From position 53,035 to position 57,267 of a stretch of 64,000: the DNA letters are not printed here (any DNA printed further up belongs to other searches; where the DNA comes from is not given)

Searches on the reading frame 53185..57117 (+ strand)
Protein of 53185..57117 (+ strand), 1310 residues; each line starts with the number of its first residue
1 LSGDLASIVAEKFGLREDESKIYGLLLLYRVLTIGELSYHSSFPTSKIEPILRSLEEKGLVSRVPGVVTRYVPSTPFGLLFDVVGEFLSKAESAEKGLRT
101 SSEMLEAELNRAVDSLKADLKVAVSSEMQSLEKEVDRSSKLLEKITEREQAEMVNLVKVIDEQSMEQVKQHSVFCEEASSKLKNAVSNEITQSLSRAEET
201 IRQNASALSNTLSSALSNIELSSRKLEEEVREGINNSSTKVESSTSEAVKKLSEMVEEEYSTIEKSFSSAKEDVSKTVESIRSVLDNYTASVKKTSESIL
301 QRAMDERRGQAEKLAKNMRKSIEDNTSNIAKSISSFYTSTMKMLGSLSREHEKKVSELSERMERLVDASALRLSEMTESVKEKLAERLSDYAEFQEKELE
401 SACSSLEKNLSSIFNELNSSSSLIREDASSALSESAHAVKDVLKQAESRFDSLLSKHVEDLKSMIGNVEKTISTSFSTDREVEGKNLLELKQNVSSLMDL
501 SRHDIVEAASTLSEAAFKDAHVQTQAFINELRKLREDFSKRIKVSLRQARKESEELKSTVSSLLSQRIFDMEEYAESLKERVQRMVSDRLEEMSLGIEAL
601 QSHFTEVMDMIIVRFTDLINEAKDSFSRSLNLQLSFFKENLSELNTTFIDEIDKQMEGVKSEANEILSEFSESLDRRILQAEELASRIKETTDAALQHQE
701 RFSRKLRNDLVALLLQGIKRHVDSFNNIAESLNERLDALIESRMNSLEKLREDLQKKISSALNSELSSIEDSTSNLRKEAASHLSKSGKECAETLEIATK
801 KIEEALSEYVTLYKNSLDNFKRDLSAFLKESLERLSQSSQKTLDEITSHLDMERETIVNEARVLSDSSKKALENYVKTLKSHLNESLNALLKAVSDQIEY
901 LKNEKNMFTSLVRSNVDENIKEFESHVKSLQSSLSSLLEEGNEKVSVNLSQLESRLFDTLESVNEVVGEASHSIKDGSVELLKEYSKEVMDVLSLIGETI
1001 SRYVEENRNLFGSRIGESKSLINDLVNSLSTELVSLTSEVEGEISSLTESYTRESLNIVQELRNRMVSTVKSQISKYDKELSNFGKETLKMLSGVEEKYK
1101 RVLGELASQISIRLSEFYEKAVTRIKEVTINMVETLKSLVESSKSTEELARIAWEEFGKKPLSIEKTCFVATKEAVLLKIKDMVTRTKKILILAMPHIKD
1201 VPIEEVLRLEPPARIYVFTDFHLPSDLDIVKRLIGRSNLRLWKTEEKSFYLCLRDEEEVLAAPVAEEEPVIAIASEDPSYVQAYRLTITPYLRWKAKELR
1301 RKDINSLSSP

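Call 10: search_protein_families(library=pfam, proteins=[window:53185-57117:+])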
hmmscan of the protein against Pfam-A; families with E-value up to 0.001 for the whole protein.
window:53185-57117:+ (1310 aa): 6 families
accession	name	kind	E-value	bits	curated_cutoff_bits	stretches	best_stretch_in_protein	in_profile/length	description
PF01442.23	Apolipoprotein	-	9.6e-25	87.8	90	4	761-922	8-169/190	Apolipoprotein A1/A4/E domain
PF01978.25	TrmB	-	4.6e-12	46.1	25.6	1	12-75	3-66/68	Sugar-specific transcriptional regulator TrmB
PF07464.16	ApoLp-III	-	1.1e-09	39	36.3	0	249-382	4-145/146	Apolipophorin-III precursor (apoLp-III)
PF04513.17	Baculo_PEP_C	-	3.4e-08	34.1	38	0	398-474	35-110/140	Baculovirus polyhedron envelope protein, PEP, C terminus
PF04108.17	ATG17_like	-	1.9e-07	31.3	43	1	798-1087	32-276/355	Autophagy protein ATG17-like domain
PF02601.20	Exonuc_VII_L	-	3.2e-06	27.3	35.9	0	779-926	133-262/315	Exonuclease VII, large subunit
